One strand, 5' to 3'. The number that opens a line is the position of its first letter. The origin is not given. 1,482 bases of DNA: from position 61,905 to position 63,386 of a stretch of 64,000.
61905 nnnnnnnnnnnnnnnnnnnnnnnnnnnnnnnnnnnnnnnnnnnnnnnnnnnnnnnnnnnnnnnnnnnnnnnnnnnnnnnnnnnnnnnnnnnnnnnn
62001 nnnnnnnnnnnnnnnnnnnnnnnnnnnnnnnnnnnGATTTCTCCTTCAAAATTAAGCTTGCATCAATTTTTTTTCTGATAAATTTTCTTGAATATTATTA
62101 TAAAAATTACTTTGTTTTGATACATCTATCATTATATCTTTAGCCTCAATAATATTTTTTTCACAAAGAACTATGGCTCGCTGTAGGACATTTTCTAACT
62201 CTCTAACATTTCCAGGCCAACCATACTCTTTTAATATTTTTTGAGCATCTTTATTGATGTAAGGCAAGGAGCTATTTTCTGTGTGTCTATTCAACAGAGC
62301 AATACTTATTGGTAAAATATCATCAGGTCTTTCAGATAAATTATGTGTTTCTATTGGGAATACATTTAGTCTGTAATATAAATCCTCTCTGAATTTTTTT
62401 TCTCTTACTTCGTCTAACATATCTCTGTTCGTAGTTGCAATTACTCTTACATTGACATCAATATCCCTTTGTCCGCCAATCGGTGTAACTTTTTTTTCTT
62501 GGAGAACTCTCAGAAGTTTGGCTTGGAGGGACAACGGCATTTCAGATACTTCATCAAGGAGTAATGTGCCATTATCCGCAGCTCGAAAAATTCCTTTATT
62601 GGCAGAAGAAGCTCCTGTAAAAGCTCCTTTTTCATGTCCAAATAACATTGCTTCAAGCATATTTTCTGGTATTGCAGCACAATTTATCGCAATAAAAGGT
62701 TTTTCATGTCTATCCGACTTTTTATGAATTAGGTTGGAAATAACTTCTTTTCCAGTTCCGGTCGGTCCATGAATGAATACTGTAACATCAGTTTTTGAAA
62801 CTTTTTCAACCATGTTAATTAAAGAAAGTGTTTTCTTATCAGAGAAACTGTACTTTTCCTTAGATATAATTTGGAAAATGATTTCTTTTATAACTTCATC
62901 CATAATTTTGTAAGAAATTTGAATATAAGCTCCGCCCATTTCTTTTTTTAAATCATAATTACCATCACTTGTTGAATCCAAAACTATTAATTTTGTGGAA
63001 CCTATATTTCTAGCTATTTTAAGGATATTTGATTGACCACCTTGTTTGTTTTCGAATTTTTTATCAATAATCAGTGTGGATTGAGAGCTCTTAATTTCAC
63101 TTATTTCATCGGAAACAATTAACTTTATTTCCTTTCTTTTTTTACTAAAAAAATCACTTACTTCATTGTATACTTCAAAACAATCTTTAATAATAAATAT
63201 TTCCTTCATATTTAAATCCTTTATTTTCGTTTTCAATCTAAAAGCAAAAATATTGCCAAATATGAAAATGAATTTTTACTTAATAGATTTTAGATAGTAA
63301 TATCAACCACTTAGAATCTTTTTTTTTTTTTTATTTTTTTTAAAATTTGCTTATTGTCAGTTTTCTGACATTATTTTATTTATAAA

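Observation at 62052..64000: Divergent pair of atypical sigma-54 activators: one lacking a DNA-binding domain heading the fliE operon, one consisting only of the AAA+ core (PspF-like)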

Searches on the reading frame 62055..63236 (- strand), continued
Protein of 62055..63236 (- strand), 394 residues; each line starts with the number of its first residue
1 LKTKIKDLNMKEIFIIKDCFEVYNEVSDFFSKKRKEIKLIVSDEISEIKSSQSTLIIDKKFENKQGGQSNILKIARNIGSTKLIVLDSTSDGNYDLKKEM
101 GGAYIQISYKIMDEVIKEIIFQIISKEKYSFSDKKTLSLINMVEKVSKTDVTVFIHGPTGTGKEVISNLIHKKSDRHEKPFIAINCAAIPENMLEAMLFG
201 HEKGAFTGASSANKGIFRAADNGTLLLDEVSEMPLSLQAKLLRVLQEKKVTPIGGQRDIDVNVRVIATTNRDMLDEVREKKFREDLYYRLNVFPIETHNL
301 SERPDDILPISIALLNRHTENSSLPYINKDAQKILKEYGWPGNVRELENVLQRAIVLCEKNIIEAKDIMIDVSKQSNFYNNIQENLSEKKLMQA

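Call 63: find_homologous_proteins(query=L045:1-858:+, max_evalue=1e-30)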
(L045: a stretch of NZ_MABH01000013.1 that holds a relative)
Query L045:1-858:+ (286 aa): 8000 proteins with E <= 1e-30 among 8000 candidates; the best 120 are listed.
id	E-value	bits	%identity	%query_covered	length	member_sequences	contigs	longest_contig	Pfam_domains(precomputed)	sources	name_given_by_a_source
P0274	1.4e-176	603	98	100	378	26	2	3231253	PF00158.33,PF07724.21,PF25601.2,PF14532.13,PF07728.21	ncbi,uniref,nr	ncbi:sigma-54 factor interaction domain-containing protein [Cereibacter sphaeroides WS8N]|uniref:sig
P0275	2.7e-165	566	92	100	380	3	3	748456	PF00158.33,PF07724.21,PF25601.2,PF14532.13,PF07728.21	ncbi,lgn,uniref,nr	ncbi:sigma-54 dependent transcriptional regulator [Cereibacter sphaeroides]|uniref:sigma 54-interact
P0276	1.6e-160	551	91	100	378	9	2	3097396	PF00158.33,PF07724.21,PF25601.2,PF14532.13,PF07728.21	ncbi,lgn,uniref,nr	ncbi:sigma 54-interacting transcriptional regulator [Cereibacter azotoformans]|uniref:Nif-specific r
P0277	9.6e-155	532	87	99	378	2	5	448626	PF00158.33,PF07724.21,PF25601.2,PF07726.18,PF14532.13,PF07728.21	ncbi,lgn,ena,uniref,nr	ncbi:two-component system response regulator FlrC [Cereibacter ovatus]|uniref:Nif-specific regulator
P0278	8.7e-136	470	79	95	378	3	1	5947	PF00158.33,PF07724.21,PF25601.2,PF14532.13,PF07728.21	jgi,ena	jgi:two-component system response regulator FlrC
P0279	8.2e-135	466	80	94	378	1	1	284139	PF00158.33,PF07724.21,PF25601.2,PF14532.13,PF07728.21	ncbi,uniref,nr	ncbi:sigma 54-interacting transcriptional regulator [Rhodobacter sp. HX-7-19]|uniref:Nif-specific re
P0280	8.2e-135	466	80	94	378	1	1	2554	PF00158.33,PF07724.21,PF25601.2,PF14532.13,PF07728.21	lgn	-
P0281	8.4e-135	466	79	94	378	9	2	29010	PF00158.33,PF07724.21,PF25601.2,PF14532.13,PF07728.21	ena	-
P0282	8.7e-135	466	81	94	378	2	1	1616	PF00158.33,PF07724.21,PF25601.2,PF14532.13,PF07728.21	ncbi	-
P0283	1.7e-134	465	79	94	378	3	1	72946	PF00158.33,PF07724.21,PF25601.2,PF14532.13,PF07728.21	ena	-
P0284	1.8e-134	465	80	94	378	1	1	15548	PF00158.33,PF07724.21,PF25601.2,PF14532.13,PF07728.21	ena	-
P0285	1.8e-134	465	80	94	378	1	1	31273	PF00158.33,PF07724.21,PF25601.2,PF14532.13,PF07728.21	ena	-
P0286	2.0e-134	465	80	94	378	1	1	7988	PF00158.33,PF07724.21,PF25601.2,PF14532.13,PF07728.21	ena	-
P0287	2.1e-134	465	78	98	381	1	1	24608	PF00158.33,PF07724.21,PF25601.2,PF14532.13,PF07728.21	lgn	-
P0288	2.4e-134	465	80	94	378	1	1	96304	PF00158.33,PF07724.21,PF25601.2,PF14532.13,PF07728.21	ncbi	-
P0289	2.5e-134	465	80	94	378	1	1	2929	PF00158.33,PF07724.21,PF25601.2,PF14532.13,PF07728.21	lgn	-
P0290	4.7e-134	464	80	94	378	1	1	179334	PF00158.33,PF07724.21,PF25601.2,PF14532.13,PF07728.21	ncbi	-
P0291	5.4e-134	464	77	100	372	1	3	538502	PF00158.33,PF07724.21,PF25601.2,PF14532.13,PF07728.21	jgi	jgi:two-component system, response regulator FlrC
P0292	1.2e-133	463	80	94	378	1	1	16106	PF00158.33,PF07724.21,PF25601.2,PF14532.13,PF07728.21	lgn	-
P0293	1.3e-133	463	79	94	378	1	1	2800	PF00158.33,PF07724.21,PF25601.2,PF14532.13,PF07728.21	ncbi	-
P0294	2.1e-133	462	77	98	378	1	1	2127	PF00158.33,PF07724.21,PF25601.2,PF14532.13,PF07728.21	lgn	-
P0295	3.0e-133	461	79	94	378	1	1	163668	PF00158.33,PF07724.21,PF25601.2,PF14532.13,PF07728.21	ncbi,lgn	-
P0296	3.1e-133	461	79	94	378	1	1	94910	PF00158.33,PF07724.21,PF25601.2,PF14532.13,PF07728.21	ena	-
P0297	5.2e-133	461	79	94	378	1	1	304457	PF00158.33,PF07724.21,PF25601.2,PF14532.13,PF07728.21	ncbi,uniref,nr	ncbi:sigma 54-interacting transcriptional regulator [Paragemmobacter ruber]|uniref:AAA domain-contai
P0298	5.7e-133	460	76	98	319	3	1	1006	PF00158.33,PF07724.21,PF25601.2,PF14532.13,PF07728.21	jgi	jgi:two-component system response regulator FlrC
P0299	6.3e-133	460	80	94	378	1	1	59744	PF00158.33,PF07724.21,PF25601.2,PF14532.13,PF07728.21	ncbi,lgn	-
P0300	1.3e-132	459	76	98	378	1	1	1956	PF00158.33,PF07724.21,PF25601.2,PF14532.13,PF07728.21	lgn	-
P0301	1.6e-132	459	76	98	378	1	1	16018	PF00158.33,PF07724.21,PF25601.2,PF14532.13,PF07728.21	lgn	-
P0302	1.7e-132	459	81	90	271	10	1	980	PF00158.33,PF07724.21,PF25601.2,PF14532.13,PF07728.21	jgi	jgi:two-component system response regulator FlrC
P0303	1.9e-132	459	76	98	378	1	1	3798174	PF00158.33,PF07724.21,PF25601.2,PF14532.13,PF07728.21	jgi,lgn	jgi:two-component system response regulator FlrC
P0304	2.7e-132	458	76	98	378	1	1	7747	PF00158.33,PF07724.21,PF25601.2,PF14532.13,PF07728.21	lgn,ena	-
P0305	3.6e-132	458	76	98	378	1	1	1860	PF00158.33,PF07724.21,PF25601.2,PF14532.13,PF07728.21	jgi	jgi:two-component system response regulator FlrC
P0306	3.7e-132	458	80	93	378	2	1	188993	PF00158.33,PF07724.21,PF25601.2,PF14532.13,PF07728.21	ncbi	-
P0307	4.1e-132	458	79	94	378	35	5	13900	PF00158.33,PF07724.21,PF25601.2,PF14532.13,PF07728.21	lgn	-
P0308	5.0e-132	457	76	98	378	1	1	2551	PF00158.33,PF07724.21,PF25601.2,PF14532.13,PF07728.21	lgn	-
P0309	5.8e-132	457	79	94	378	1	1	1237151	PF00158.33,PF07724.21,PF25601.2,PF14532.13,PF07728.21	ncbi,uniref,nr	ncbi:sigma 54-interacting transcriptional regulator [Paragemmobacter straminiformis]|uniref:Nif-spec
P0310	8.0e-132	457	76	98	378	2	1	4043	PF00158.33,PF07724.21,PF25601.2,PF14532.13,PF07728.21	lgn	-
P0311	2.1e-131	455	79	94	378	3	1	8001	PF00158.33,PF07724.21,PF25601.2,PF14532.13,PF07728.21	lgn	-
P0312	2.2e-131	455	79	95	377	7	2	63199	PF00158.33,PF07724.21,PF25601.2,PF14532.13,PF07728.21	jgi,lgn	-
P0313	2.9e-131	455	78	95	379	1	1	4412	PF00158.33,PF07724.21,PF25601.2,PF14532.13,PF07728.21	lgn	-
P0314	4.6e-131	454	77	95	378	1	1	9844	PF00158.33,PF07724.21,PF25601.2,PF14532.13,PF07728.21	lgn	-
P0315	8.3e-131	453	77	96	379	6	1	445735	PF00158.33,PF07724.21,PF25601.2,PF14532.13,PF07728.21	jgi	-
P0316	1.1e-130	453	75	98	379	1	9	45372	PF00158.33,PF07724.21,PF25601.2,PF14532.13,PF07728.21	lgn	-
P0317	5.2e-130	451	75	98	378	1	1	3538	PF00158.33,PF07724.21,PF25601.2,PF14532.13,PF07728.21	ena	-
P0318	1.0e-129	450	77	95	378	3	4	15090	PF00158.33,PF07724.21,PF25601.2,PF14532.13,PF07728.21,PF13191.13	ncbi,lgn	-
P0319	1.3e-129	449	78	95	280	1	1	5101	PF00158.33,PF07724.21,PF25601.2,PF14532.13,PF07728.21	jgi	jgi:two-component system response regulator FlrC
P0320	1.5e-129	449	78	95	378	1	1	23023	PF00158.33,PF07724.21,PF25601.2,PF14532.13,PF07728.21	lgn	-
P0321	1.5e-129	449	77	95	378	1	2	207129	PF00158.33,PF07724.21,PF25601.2,PF14532.13,PF07728.21,PF13191.13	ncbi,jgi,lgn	jgi:two-component system response regulator FlrC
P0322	1.9e-129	449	77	92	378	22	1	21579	PF00158.33,PF07724.21,PF25601.2,PF14532.13,PF07728.21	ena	-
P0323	2.2e-129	449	77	95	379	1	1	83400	PF00158.33,PF07724.21,PF25601.2,PF14532.13,PF07728.21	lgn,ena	-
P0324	2.5e-129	448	77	95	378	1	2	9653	PF00158.33,PF07724.21,PF25601.2,PF14532.13,PF07728.21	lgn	-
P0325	2.6e-129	448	78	95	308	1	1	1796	PF00158.33,PF07724.21,PF25601.2,PF14532.13,PF07728.21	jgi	jgi:two-component system response regulator FlrC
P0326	3.1e-129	448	78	94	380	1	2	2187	PF00158.33,PF07724.21,PF25601.2,PF07726.18,PF14532.13,PF07728.21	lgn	-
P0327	3.7e-129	448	76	95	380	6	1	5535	PF00158.33,PF07724.21,PF25601.2,PF14532.13,PF07728.21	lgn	-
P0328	4.0e-129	448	77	94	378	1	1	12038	PF00158.33,PF07724.21,PF25601.2,PF14532.13,PF07728.21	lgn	-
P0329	4.3e-129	448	78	95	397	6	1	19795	PF00158.33,PF07724.21,PF25601.2,PF14532.13,PF07728.21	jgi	jgi:two-component system response regulator FlrC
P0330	6.8e-129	447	78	94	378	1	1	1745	PF00158.33,PF07724.21,PF25601.2,PF14532.13,PF07728.21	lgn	-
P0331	1.2e-128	446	77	94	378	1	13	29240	PF00158.33,PF07724.21,PF25601.2,PF14532.13,PF07728.21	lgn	-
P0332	7.0e-128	444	80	92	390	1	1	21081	PF00158.33,PF07724.21,PF25601.2,PF14532.13,PF07728.21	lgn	-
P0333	8.3e-128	444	77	92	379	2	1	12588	PF00158.33,PF07724.21,PF25601.2,PF14532.13,PF07728.21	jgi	jgi:two-component system response regulator FlrC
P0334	8.9e-128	443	75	98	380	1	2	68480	PF00158.33,PF07724.21,PF25601.2,PF14532.13,PF07728.21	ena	-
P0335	1.0e-127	443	77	95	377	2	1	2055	PF00158.33,PF07724.21,PF25601.2,PF14532.13,PF07728.21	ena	-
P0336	1.3e-127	443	76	95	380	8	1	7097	PF00158.33,PF07724.21,PF25601.2,PF14532.13,PF07728.21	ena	-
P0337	1.4e-127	443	76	95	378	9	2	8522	PF00158.33,PF07724.21,PF25601.2,PF14532.13,PF07728.21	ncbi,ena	-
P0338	1.6e-127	443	75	94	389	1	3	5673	PF00158.33,PF07724.21,PF25601.2,PF14532.13,PF07728.21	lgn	-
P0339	2.7e-127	442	74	97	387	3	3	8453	PF00158.33,PF07724.21,PF25601.2,PF14532.13,PF07728.21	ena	-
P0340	2.8e-127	442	77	95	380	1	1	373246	PF00158.33,PF07724.21,PF25601.2,PF14532.13,PF07728.21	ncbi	-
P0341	3.1e-127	442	73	96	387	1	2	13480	PF00158.33,PF07724.21,PF25601.2,PF14532.13,PF07728.21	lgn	-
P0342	3.3e-127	442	77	95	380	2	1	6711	PF00158.33,PF07724.21,PF25601.2,PF14532.13,PF07728.21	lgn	-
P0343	3.7e-127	441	77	95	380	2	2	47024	PF00158.33,PF07724.21,PF25601.2,PF14532.13,PF07728.21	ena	-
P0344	2.2e-126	439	74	98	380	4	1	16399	PF00158.33,PF25601.2,PF14532.13,PF07728.21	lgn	-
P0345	3.9e-126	438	77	93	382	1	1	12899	PF00158.33,PF07724.21,PF25601.2,PF14532.13,PF07728.21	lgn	-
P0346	4.6e-126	438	76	95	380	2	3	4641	PF00158.33,PF07724.21,PF25601.2,PF14532.13,PF07728.21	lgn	-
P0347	4.6e-126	438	76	97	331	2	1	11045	PF00158.33,PF07724.21,PF25601.2,PF14532.13,PF07728.21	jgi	jgi:two-component system response regulator FlrC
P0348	6.1e-126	437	76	95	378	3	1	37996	PF00158.33,PF07724.21,PF25601.2,PF14532.13,PF07728.21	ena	-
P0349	8.8e-126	437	76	97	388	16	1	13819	PF00158.33,PF07724.21,PF25601.2,PF14532.13,PF07728.21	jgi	jgi:two-component system response regulator FlrC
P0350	1.6e-125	436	76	95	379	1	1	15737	PF00158.33,PF07724.21,PF25601.2,PF14532.13,PF07728.21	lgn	-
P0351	2.5e-125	435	77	95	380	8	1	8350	PF00158.33,PF07724.21,PF25601.2,PF14532.13,PF07728.21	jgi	jgi:two-component system, response regulator FlrC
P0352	3.0e-125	435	72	97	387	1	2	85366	PF00158.33,PF25601.2,PF14532.13,PF07728.21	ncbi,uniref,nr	ncbi:sigma 54-interacting transcriptional regulator [Meridianimarinicoccus sp. RP-17]|uniref:sigma 5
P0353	7.1e-125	434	75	96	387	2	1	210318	PF00158.33,PF07724.21,PF25601.2,PF14532.13,PF07728.21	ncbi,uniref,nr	ncbi:AAA family ATPase [Meridianimarinicoccus roseus]|uniref:Nif-specific regulatory protein n=1 Tax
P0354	3.0e-124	432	74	95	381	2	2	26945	PF00158.33,PF07724.21,PF25601.2,PF14532.13,PF07728.21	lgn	-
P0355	4.3e-124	431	75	97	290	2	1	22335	PF00158.33,PF07724.21,PF25601.2,PF14532.13,PF07728.21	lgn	-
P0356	5.4e-124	431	75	97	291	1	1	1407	PF00158.33,PF07724.21,PF25601.2,PF14532.13,PF07728.21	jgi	jgi:two-component system, response regulator FlrC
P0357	9.0e-124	430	77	87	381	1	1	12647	PF00158.33,PF07724.21,PF25601.2,PF14532.13,PF07728.21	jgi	-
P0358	1.3e-123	430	78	87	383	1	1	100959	PF00158.33,PF07724.21,PF25601.2,PF14532.13,PF07728.21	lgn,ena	-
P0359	1.4e-123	430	79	89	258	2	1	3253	PF00158.33,PF07724.21,PF25601.2,PF14532.13,PF07728.21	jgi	jgi:two-component system, response regulator FlrC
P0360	2.6e-123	429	75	97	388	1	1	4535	PF00158.33,PF07724.21,PF25601.2,PF14532.13,PF07728.21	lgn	-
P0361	3.9e-123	428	74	96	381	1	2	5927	PF00158.33,PF07724.21,PF25601.2,PF14532.13,PF07728.21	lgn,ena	-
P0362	4.8e-122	425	73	95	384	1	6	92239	PF00158.33,PF07724.21,PF25601.2,PF14532.13,PF07728.21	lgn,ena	-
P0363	6.0e-122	424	74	95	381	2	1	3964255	PF00158.33,PF07724.21,PF25601.2,PF14532.13,PF07728.21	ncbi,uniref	ncbi:sigma 54-interacting transcriptional regulator [Thioclava sp. FR2]|uniref:sigma 54-interacting 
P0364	7.0e-122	424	73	96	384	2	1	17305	PF00158.33,PF07724.21,PF25601.2,PF14532.13,PF07728.21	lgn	-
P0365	2.6e-121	422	73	95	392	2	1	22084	PF00158.33,PF07724.21,PF25601.2,PF14532.13,PF07728.21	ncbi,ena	-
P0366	4.9e-121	421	81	83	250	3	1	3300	PF00158.33,PF07724.21,PF25601.2,PF14532.13,PF07728.21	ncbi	ncbi:MAG: hypothetical protein RIT14_2496, partial [Pseudomonadota bacterium]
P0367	6.0e-121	421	76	92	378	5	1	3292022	PF00158.33,PF07724.21,PF25601.2,PF14532.13,PF07728.21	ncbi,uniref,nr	ncbi:sigma-54 interaction domain-containing protein [Marivivens aquimaris]|uniref:sigma-54 interacti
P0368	1.6e-120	420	74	95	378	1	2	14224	PF00158.33,PF25601.2,PF14532.13,PF07728.21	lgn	-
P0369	2.0e-120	419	76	92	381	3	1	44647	PF00158.33,PF07724.21,PF25601.2,PF14532.13,PF07728.21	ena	-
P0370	2.0e-120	419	73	92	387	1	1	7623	PF00158.33,PF07724.21,PF25601.2,PF14532.13,PF07728.21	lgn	-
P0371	2.7e-120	419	74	92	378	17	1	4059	PF00158.33,PF07724.21,PF25601.2,PF14532.13,PF07728.21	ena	-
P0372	5.8e-120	418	74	92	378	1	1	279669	PF00158.33,PF07724.21,PF25601.2,PF14532.13,PF07728.21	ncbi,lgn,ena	-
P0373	6.7e-120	418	75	92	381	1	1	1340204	PF00158.33,PF07724.21,PF25601.2,PF14532.13,PF07728.21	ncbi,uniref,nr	ncbi:sigma 54-interacting transcriptional regulator [Pseudotabrizicola algicola]|uniref:Nif-specific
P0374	6.9e-120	418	72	93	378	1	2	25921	PF00158.33,PF07724.21,PF25601.2,PF14532.13,PF07728.21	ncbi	-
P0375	6.9e-120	418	73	92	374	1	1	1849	PF00158.33,PF07724.21,PF25601.2,PF14532.13,PF07728.21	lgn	-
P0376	7.8e-120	417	73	93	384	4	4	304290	PF00158.33,PF07724.21,PF25601.2,PF14532.13,PF07728.21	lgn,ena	-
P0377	1.0e-119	417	75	93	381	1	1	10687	PF00158.33,PF07724.21,PF25601.2,PF14532.13,PF07728.21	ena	-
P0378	1.1e-119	417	73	95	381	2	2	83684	PF00158.33,PF07724.21,PF25601.2,PF14532.13,PF07728.21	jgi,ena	jgi:two-component system response regulator FlrC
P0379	1.1e-119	417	73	93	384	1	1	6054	PF00158.33,PF07724.21,PF25601.2,PF14532.13,PF07728.21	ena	-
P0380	1.2e-119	417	76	91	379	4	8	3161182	PF00158.33,PF25601.2,PF14532.13,PF07728.21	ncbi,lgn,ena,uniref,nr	ncbi:ATPase AAA [Gemmobacter lanyuensis]|uniref:Nif-specific regulatory protein n=1 Tax=Gemmobacter 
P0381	1.5e-119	416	73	95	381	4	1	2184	PF00158.33,PF07724.21,PF25601.2,PF14532.13,PF07728.21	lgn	-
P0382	2.6e-119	416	77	85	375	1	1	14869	PF00158.33,PF07724.21,PF25601.2,PF14532.13,PF07728.21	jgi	jgi:two-component system, response regulator FlrC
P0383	4.3e-119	415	76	86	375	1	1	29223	PF00158.33,PF07724.21,PF25601.2,PF14532.13,PF07728.21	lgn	-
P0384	6.5e-119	414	73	95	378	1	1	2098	PF00158.33,PF25601.2,PF14532.13,PF07728.21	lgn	-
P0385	1.2e-118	414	75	94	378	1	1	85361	PF00158.33,PF07724.21,PF25601.2,PF14532.13,PF07728.21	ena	-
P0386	1.7e-118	413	75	92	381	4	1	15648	PF00158.33,PF07724.21,PF25601.2,PF14532.13,PF07728.21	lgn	-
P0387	2.2e-118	413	76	86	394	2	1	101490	PF00158.33,PF07724.21,PF25601.2,PF14532.13,PF07728.21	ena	-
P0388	2.4e-118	413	71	95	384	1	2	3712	PF00158.33,PF07724.21,PF25601.2,PF14532.13,PF07728.21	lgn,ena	-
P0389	2.4e-118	412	74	93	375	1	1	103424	PF00158.33,PF07724.21,PF25601.2,PF14532.13,PF07728.21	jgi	jgi:two-component system, response regulator FlrC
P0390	2.6e-118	412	71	92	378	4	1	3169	PF00158.33,PF25601.2,PF14532.13,PF07728.21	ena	-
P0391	3.7e-118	412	74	92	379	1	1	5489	PF00158.33,PF07724.21,PF25601.2,PF14532.13,PF07728.21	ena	-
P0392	4.0e-118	412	73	93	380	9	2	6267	PF00158.33,PF07724.21,PF25601.2,PF14532.13,PF07728.21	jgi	jgi:two-component system response regulator FlrC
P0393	4.7e-118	412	73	93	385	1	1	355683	PF00158.33,PF25601.2,PF14532.13,PF07728.21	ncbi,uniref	ncbi:sigma-54 interaction domain-containing protein [Plastorhodobacter daqingensis]|uniref:Sigma-54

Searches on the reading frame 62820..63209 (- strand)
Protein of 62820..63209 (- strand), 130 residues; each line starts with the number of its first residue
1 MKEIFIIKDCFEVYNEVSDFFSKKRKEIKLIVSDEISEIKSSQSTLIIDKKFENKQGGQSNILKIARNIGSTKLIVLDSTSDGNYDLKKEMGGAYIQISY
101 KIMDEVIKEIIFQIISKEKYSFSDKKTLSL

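Call 40: search_protein_representatives(protein=window:62820-63209:-)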
Query: 130 residues. Proteins with E-value up to 0.001 (for the whole library): 33; up to 1e-10: 17; up to 1e-30: 0. The best 33 are listed.
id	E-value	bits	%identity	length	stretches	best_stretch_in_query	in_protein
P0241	4.5e-27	110.8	46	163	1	1-128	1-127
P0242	5.4e-26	107.3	48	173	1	1-129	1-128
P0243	1.1e-25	106.4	52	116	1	1-113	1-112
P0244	5.7e-19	84.7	42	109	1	2-108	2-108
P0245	2.3e-16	76.3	75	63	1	1-56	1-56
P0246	3.7e-16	75.6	57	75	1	63-130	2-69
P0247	8.1e-16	74.5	39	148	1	5-128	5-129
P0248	1.5e-15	73.6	35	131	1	1-119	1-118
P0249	2.0e-14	70.0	68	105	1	9-71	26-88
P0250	2.5e-14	69.7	40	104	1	1-103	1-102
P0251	7.5e-14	68.2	100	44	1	91-128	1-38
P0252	4.3e-13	65.8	51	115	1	1-79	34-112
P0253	3.0e-12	63.0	54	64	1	61-119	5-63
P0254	4.4e-12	62.5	39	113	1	1-102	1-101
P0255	6.8e-12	61.9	55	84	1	1-67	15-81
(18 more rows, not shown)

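Call 54: predict_structure(alignment_id=A3)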
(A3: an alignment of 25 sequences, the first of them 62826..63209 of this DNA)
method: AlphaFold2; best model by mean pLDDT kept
length: 128 residues; sequences in the alignment: 25
mean_pLDDT: 85.7   pTM: 0.80
mean pLDDT of the five models: 85.7, 84.0, 83.9, 83.9, 78.4
residues with pLDDT >= 90: 74; 70-90: 41; 50-70: 3; < 50: 10
segments of 3 or more residues with pLDDT < 50: 119-128
pLDDT, mean of each block of 10 residues (from residue 1): 86 92 88 84 89 94 91 93 87 92 92 74 42
secondary structure, 60 per line:
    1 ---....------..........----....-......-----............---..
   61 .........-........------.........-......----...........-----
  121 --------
elements in order: E4-7 H14-23 E28-31 H33-38 E44-49 H50-55 H59-69 E71-78 E85-90 E95-100 H105-115
